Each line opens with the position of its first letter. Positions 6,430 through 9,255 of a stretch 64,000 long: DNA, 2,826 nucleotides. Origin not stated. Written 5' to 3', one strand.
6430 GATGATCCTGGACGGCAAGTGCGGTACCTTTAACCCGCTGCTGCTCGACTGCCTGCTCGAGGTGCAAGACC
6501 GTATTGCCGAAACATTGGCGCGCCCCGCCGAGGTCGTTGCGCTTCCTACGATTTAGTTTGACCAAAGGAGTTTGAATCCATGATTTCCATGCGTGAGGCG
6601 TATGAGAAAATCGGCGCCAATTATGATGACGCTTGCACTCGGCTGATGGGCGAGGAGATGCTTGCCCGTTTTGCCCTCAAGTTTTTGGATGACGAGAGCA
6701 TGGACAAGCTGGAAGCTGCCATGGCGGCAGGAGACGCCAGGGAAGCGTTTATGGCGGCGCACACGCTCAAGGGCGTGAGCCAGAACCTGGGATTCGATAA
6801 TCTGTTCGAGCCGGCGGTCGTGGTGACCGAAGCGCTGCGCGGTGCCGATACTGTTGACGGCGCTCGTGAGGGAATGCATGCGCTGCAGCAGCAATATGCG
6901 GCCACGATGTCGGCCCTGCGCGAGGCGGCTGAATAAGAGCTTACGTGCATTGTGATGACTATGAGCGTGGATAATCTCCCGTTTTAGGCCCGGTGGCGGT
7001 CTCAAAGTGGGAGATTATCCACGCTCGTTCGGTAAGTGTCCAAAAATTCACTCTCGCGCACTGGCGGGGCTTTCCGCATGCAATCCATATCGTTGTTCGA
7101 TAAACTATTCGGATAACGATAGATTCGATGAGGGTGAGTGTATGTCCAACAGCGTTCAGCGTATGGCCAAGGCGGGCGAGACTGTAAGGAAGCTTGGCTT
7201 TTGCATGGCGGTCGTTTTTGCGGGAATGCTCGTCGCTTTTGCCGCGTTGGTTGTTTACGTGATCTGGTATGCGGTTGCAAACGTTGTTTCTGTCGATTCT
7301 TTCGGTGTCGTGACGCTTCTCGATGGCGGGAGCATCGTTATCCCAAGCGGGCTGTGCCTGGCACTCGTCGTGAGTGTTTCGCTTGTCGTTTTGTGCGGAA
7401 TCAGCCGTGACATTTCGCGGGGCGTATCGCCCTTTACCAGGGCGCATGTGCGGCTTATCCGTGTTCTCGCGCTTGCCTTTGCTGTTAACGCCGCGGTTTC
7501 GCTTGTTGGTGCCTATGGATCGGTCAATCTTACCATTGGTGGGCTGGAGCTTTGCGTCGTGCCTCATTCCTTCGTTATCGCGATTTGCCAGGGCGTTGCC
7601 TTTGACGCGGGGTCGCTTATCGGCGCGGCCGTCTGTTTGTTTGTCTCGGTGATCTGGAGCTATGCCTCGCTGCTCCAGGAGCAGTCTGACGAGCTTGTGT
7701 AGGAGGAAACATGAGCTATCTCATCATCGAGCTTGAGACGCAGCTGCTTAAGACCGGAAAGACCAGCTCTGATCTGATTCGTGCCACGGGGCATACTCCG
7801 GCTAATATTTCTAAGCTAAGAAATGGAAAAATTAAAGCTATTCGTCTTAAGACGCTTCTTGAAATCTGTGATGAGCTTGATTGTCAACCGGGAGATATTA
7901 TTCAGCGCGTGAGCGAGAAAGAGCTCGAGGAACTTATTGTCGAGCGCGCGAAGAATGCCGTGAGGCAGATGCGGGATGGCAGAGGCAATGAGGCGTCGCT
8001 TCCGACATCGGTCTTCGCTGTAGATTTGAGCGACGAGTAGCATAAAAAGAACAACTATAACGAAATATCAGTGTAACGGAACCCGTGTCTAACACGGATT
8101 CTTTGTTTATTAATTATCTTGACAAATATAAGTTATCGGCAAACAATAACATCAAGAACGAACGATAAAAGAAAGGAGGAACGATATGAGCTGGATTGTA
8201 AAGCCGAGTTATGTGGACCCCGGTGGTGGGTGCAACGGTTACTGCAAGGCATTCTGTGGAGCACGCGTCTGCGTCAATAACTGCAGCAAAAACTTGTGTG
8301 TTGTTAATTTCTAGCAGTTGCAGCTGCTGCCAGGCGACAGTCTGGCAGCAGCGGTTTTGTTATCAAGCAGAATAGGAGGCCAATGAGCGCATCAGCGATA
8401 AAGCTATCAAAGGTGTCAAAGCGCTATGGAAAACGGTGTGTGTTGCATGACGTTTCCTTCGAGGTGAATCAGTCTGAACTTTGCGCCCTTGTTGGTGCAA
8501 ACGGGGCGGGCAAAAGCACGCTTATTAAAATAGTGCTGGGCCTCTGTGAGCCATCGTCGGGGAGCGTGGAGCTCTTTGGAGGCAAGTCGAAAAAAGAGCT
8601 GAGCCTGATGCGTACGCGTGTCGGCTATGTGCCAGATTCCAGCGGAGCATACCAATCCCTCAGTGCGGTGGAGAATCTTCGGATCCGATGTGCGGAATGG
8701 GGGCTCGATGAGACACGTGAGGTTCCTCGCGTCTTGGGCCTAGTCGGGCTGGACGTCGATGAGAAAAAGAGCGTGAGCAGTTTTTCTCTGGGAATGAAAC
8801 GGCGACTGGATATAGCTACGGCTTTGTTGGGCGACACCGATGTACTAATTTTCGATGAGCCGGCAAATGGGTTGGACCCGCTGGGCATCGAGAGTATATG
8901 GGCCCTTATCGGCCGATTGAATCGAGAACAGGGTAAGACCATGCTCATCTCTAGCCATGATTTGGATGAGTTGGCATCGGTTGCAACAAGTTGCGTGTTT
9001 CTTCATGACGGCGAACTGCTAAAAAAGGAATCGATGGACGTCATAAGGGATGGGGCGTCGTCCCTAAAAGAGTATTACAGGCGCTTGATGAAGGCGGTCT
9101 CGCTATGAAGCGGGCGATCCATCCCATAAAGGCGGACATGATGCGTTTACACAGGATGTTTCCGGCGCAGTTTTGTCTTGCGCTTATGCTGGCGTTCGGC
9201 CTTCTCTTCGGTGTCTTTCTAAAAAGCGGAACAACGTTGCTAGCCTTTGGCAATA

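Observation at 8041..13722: Compact radical-SAM/SPASM RiPP cluster (SCIFF/ranthipeptide-like) with an unannotated six-Cys precursor, immunity-type ABC, and a dedicated exporter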

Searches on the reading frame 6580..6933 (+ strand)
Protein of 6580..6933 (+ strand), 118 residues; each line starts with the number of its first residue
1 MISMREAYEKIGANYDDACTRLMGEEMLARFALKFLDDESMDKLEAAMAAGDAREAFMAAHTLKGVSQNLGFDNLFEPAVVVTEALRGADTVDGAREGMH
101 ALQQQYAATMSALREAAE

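Call 35: find_encoding_contigs(protein=window:6580-6933:+, flank=9000, max_places=8)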
Protein window:6580-6933:+ (118 aa): 22 contigs read that carry it; 8 places shown.
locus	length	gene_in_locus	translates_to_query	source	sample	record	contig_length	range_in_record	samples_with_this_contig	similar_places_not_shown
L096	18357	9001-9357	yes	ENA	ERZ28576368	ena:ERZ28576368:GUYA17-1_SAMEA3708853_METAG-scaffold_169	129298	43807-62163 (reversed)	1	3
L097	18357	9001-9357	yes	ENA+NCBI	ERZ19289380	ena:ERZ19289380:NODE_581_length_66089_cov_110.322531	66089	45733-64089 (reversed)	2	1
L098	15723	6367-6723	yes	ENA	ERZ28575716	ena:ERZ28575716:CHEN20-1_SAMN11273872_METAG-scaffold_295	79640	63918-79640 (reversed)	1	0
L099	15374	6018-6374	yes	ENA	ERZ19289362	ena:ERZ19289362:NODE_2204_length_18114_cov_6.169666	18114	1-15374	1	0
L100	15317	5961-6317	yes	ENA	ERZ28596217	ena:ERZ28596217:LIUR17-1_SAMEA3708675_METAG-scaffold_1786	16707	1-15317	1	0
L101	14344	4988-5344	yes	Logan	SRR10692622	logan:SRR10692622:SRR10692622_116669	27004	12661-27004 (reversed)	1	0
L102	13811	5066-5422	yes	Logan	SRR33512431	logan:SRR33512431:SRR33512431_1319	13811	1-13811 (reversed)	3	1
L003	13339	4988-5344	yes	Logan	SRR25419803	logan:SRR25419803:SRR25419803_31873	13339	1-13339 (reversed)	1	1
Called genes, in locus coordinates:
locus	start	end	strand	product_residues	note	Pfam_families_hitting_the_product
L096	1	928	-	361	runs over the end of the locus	PF02275:CBAH (weak), PF03417:AAT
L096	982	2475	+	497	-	PF02127:Peptidase_M18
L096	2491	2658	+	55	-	-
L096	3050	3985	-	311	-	PF02826:2-Hacid_dh_C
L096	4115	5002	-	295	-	PF02810:SEC-C, PF00557:Peptidase_M24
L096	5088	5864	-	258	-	PF04055:Radical_SAM (weak)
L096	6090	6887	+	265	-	PF12146:Hydrolase_4, PF00561:Abhydrolase_1, PF12697:Abhydrolase_6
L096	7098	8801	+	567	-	PF00990:GGDEF, PF00072:Response_reg, PF13487:HD_5 (weak), PF01966:HD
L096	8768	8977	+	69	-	-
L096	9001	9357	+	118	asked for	PF01627:Hpt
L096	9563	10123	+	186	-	-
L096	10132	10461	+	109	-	PF13443:HTH_26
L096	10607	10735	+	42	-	-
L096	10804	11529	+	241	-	PF00005:ABC_tran, PF13304:AAA_21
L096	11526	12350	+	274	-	-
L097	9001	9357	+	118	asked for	PF01627:Hpt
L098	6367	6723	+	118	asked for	PF01627:Hpt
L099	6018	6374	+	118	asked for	PF01627:Hpt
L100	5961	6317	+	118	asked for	PF01627:Hpt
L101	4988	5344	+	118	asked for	PF01627:Hpt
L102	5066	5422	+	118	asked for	PF01627:Hpt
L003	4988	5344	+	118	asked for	PF01627:Hpt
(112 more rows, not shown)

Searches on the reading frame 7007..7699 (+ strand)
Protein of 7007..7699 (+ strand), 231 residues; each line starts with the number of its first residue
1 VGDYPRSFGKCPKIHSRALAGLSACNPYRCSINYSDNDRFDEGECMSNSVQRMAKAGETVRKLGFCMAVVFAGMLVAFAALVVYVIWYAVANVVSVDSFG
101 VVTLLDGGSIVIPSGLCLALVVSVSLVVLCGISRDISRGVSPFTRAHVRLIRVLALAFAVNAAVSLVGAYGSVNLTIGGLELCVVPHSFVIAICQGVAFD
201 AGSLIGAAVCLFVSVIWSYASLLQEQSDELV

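Call 3: search_protein_families(library=pfam, proteins=[window:7007-7699:+], max_evalue=0.01)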
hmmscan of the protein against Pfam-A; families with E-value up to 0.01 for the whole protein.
window:7007-7699:+ (231 aa): 0 families

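Call 4: search_protein_families(library=ncbifam, proteins=[window:7007-7699:+], max_evalue=0.01)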
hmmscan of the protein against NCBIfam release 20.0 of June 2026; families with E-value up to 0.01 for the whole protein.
window:7007-7699:+ (231 aa): 0 families

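Call 26: search_protein_families(library=pfam, proteins=[window:7142-7699:+], max_evalue=10)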
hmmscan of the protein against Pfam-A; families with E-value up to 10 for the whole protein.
window:7142-7699:+ (186 aa): 0 families

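Call 27: search_protein_families(library=ncbifam, proteins=[window:7142-7699:+], max_evalue=10)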
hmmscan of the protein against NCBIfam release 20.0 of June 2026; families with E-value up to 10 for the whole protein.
window:7142-7699:+ (186 aa): 0 families

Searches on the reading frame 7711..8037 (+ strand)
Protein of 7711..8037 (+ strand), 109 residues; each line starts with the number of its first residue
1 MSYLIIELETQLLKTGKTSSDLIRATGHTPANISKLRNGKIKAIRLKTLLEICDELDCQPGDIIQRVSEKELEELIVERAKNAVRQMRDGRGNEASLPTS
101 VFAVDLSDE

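Call 3: search_protein_families(library=pfam, proteins=[window:7711-8037:+], max_evalue=0.01)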
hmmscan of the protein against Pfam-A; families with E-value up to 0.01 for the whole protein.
window:7711-8037:+ (109 aa): 3 families
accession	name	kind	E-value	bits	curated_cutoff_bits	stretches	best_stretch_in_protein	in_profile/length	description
PF13443.12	HTH_26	-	1.5e-17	64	22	1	12-67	6-61/63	Cro/C1-type HTH DNA-binding domain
PF01381.28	HTH_3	-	0.00069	20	23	1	15-62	8-54/55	Helix-turn-helix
PF13744.12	HTH_37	-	0.0047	17.1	27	1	18-58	33-73/80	Helix-turn-helix domain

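Call 4: search_protein_families(library=ncbifam, proteins=[window:7711-8037:+], max_evalue=0.01)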
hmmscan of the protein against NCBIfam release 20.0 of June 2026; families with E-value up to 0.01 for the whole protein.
window:7711-8037:+ (109 aa): 1 family
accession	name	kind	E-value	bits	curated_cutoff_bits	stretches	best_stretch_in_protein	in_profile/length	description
NF000090.1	trans_reg_VanU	equivalog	0.00011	22.4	150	1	21-69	21-67/75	glycopeptide resistance transcriptional regulator VanU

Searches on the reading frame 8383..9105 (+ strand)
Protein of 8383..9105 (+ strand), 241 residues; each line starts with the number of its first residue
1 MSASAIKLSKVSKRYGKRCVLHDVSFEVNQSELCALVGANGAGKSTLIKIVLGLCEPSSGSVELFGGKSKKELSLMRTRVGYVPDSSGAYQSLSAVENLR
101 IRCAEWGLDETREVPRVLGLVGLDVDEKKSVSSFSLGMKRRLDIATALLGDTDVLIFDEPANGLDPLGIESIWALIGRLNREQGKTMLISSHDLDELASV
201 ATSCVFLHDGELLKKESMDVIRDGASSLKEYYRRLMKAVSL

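Call 3: search_protein_families(library=pfam, proteins=[window:8383-9105:+], max_evalue=0.01)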
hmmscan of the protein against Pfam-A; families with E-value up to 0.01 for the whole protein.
window:8383-9105:+ (241 aa): 5 families
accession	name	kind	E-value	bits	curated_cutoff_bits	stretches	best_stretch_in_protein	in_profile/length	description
PF00005.33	ABC_tran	-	2.2e-29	103.2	25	1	21-162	1-137/137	ABC transporter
PF13304.12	AAA_21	-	7.1e-14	53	27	2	131-194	235-300/304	AAA domain, putative AbiEii toxin, Type IV TA system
PF13555.12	AAA_29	-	0.00036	20.7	27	1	22-48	13-39/61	P-loop containing region of AAA domain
PF13514.12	AAA_27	-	0.0074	16.3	22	0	14-50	10-45/206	AAA domain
PF13401.12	AAA_22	-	0.0093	16.7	27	0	32-162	6-95/130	AAA domain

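Call 4: search_protein_families(library=ncbifam, proteins=[window:8383-9105:+], max_evalue=0.01)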
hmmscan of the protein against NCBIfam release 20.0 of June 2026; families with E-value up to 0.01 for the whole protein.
window:8383-9105:+ (241 aa): 190 families (the best 25 are shown)
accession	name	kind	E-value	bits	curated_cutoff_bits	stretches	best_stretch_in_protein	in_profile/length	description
TIGR03740.1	galliderm_ABC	subfamily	2e-53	181.4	309.75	1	7-219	2-209/223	lantibiotic protection ABC transporter ATP-binding subunit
TIGR01188.1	drrA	subfamily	2e-45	155.4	312.45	1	13-223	1-213/302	daunorubicin resistance ABC transporter, ATP-binding protein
TIGR03522.1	GldA_ABC_ATP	equivalog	1.7e-41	142.6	402.6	1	6-222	3-220/301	gliding motility-associated ABC transporter ATP-binding subunit GldA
NF033858.1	ABC2_perm_RbbA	equivalog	2.9e-40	138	1050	1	4-222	265-485/909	ribosome-associated ATPase/putative transporter RbbA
NF010060.0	PRK13537.1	equivalog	1.2e-39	136.1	521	1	1-210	11-222/314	nodulation factor ABC transporter ATP-binding protein NodI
TIGR03864.1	PQQ_ABC_ATP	hypoth_equivalog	1.6e-37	129.3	302.25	1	5-235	1-235/236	ABC transporter, ATP-binding subunit, PQQ-dependent alcohol dehydrogenase system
NF010059.0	PRK13536.1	equivalog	4.9e-37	127.5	549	1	1-209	39-249/342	nodulation factor ABC transporter ATP-binding protein NodI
TIGR04521.1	ECF_ATPase_2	equivalog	5.4e-37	127.4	330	1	18-232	18-243/279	energy-coupling factor transporter ATPase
TIGR01288.1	nodI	equivalog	9.5e-37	126.6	424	1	3-210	2-211/303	nodulation factor ABC transporter ATP-binding protein NodI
TIGR04406.1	LPS_export_lptB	equivalog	1.4e-33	116.2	240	1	7-223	3-224/239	LPS export ABC transporter ATP-binding protein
NF047565.1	PSM_export_PmtA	equivalog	1.8e-33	116.1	350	1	5-224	2-218/282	phenol-soluble modulin export ABC transporter ATP-binding protein PmtA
TIGR01166.1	cbiO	subfamily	7.8e-33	113.5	211.8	1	19-195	6-188/190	cobalt ABC transporter, ATP-binding protein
TIGR03410.1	urea_trans_UrtE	equivalog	1.7e-32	112.7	285.8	1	7-220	2-218/230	urea ABC transporter ATP-binding subunit UrtE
NF047568.1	PSM_export_PmtC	equivalog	2.1e-32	112.8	375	1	7-219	2-205/290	phenol-soluble modulin export ABC transporter ATP-binding protein PmtC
TIGR04520.1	ECF_ATPase_1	equivalog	5.8e-32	111.2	315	1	6-230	1-232/269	energy-coupling factor transporter ATPase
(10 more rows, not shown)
